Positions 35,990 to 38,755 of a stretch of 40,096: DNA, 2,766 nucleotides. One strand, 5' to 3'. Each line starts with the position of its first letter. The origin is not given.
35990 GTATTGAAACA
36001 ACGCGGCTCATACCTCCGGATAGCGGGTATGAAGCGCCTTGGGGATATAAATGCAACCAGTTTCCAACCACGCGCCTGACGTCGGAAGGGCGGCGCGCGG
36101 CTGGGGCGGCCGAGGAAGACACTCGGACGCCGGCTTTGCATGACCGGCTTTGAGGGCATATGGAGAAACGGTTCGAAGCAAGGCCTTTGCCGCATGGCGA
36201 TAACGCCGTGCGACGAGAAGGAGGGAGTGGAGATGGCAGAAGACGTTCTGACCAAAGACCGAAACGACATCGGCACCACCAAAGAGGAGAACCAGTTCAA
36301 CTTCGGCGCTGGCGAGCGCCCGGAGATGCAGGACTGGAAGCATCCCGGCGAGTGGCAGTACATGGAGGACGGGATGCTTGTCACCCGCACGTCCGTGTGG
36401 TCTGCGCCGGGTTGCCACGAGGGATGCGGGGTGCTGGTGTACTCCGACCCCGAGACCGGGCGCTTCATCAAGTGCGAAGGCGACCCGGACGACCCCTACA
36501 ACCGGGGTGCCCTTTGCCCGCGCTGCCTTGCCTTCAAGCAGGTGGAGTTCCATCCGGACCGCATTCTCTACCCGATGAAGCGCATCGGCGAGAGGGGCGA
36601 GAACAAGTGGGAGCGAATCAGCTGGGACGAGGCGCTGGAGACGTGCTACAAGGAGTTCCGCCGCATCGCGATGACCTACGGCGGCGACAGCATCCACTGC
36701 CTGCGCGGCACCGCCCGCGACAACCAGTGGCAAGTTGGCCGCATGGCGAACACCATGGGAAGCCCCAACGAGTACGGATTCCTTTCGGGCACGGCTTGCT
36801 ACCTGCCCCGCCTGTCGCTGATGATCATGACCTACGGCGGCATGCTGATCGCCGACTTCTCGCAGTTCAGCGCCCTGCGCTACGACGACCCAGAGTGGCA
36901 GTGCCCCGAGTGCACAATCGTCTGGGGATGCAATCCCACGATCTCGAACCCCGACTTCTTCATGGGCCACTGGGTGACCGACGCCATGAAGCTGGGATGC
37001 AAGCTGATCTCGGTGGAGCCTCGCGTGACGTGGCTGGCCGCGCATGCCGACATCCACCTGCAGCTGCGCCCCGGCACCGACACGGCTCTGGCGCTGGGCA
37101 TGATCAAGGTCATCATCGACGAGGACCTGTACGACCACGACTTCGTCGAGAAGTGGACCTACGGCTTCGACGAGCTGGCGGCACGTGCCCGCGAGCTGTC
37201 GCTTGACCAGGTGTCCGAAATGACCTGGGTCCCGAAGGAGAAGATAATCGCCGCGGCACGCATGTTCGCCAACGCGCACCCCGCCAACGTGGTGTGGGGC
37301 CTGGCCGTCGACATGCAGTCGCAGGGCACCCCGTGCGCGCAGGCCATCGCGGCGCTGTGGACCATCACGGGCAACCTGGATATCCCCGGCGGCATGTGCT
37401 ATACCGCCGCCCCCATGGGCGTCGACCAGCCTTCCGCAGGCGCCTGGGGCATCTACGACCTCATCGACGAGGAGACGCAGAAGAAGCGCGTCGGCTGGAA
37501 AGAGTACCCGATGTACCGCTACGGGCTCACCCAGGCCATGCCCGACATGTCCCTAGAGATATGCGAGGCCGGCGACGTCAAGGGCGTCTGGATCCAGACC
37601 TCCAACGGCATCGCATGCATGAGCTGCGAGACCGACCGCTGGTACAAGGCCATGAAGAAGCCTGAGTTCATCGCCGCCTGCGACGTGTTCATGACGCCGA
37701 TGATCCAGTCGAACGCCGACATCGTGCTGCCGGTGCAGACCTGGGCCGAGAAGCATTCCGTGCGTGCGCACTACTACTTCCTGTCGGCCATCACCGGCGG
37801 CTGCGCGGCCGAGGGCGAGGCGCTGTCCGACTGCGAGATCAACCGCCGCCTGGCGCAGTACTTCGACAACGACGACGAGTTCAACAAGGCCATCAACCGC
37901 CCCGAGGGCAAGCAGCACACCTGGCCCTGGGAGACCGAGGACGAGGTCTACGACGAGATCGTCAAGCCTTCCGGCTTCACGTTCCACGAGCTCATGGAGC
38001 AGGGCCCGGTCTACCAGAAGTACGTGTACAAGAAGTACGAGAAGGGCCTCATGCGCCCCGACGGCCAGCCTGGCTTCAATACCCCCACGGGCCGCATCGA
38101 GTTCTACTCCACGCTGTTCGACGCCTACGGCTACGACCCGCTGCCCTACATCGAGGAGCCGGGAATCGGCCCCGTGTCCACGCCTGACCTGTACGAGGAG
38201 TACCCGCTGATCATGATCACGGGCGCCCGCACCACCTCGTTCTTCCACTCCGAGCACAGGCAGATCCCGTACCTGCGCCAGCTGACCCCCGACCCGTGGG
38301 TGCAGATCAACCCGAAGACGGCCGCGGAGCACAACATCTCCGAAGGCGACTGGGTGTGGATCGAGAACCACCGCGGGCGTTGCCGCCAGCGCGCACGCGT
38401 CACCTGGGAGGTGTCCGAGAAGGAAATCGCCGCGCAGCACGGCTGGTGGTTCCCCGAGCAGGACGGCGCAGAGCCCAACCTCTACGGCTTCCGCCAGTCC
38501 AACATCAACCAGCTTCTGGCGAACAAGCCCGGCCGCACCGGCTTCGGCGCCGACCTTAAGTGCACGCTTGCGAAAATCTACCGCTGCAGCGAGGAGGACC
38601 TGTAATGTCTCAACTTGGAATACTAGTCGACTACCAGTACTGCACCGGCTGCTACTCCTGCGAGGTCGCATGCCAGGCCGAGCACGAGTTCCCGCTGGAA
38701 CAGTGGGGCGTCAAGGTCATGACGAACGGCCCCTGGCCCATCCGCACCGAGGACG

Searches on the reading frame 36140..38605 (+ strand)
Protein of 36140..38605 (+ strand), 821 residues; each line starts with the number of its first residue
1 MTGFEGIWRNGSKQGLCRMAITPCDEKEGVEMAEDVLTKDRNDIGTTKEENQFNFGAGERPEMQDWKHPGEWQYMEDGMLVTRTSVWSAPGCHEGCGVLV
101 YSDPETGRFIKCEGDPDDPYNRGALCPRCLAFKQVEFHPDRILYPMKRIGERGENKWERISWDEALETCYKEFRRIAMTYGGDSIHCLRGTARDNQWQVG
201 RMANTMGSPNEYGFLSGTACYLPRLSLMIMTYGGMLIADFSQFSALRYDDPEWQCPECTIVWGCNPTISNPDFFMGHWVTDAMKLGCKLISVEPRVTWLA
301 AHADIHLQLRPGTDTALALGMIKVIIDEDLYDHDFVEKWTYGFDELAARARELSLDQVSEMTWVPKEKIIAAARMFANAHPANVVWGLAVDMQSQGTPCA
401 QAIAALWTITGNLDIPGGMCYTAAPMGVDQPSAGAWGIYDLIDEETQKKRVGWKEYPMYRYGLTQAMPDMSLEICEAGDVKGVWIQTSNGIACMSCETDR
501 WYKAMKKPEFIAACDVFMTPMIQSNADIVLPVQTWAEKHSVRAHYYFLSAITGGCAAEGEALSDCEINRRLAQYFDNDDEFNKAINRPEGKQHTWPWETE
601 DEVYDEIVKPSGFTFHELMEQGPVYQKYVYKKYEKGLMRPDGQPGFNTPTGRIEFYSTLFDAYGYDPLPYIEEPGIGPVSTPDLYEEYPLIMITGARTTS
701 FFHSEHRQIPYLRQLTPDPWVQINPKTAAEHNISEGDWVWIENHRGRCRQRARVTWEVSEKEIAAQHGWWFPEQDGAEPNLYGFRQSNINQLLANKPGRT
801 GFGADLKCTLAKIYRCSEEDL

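Call 21: search_protein_families(library=pfam, proteins=[window:36140-38605:+], max_evalue=0.001)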
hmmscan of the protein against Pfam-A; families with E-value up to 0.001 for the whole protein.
window:36140-38605:+ (821 aa): 3 families
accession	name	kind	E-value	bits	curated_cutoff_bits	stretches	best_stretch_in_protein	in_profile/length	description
PF00384.28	Molybdopterin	-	3.8e-27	95.7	24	1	141-572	1-351/353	Molybdopterin oxidoreductase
PF01568.27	Molydop_binding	-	4.1e-20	72.3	26.8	1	691-793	2-93/110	Molydopterin dinucleotide binding domain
PF04879.21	Molybdop_Fe4S4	-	4.3e-07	30.2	22.7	1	90-128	9-45/55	Molybdopterin oxidoreductase Fe4S4 domain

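Call 26: search_solved_structures(query=window:36140-38605:+, max_evalue=1e-10)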
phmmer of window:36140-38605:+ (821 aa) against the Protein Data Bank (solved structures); distinct sequences matched with E-value up to 1e-10: 46.
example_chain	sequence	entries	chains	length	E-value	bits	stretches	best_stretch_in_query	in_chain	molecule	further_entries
2e7z_A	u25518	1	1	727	2.3e-87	296.9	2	114-470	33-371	Acetylene hydratase Ahy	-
7qv7_S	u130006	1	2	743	2.5e-46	161.2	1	87-770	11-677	Hydrogen dependent carbon dioxide reductase subunit FdhF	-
2vpw_A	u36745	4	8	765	1.3e-38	135.6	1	89-753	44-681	THIOSULFATE REDUCTASE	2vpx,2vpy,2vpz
1aa6_A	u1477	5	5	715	4.3e-37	130.6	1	88-541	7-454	FORMATE DEHYDROGENASE H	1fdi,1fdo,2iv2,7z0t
9vap_A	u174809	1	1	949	6e-35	123.5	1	91-419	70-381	Formate dehydrogenase molybdopterin-binding subunit FdhA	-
2jio_A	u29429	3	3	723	5.2e-33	117.1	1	92-541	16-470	PERIPLASMIC NITRATE REDUCTASE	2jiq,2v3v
2jim_A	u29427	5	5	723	2.5e-32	114.8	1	92-541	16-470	PERIPLASMIC NITRATE REDUCTASE | PROTEIN (PERIPLASMIC NITRATE REDUCTASE)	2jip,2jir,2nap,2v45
9t1s_L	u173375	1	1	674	8.9e-32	113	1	89-582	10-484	formate dehydrogenase (coenzyme F420)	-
7bkb_D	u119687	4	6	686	1.1e-30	109.4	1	87-541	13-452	Formate dehydrogenase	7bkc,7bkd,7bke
7vw6_A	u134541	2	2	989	5.1e-29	103.9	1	89-578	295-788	Formate dehydrogenase | Tungsten-containing formate dehydrogenase alpha subunit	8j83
7e5z_A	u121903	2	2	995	5.2e-29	103.9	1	89-578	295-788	Formate dehydrogenase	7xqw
9wxb_B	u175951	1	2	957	3.5e-28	101.1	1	90-417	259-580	Formate dehydrogenase alpha subunit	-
6tg9_A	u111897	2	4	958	2e-25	92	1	119-417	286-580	Formate dehydrogenase subunit alpha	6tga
1h0h_A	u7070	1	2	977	4.8e-24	87.4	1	91-340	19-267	FORMATE DEHYDROGENASE SUBUNIT ALPHA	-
1e60_A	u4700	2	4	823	5.4e-24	87.3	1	151-791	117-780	Dimethyl sulfoxide/trimethylamine N-oxide reductase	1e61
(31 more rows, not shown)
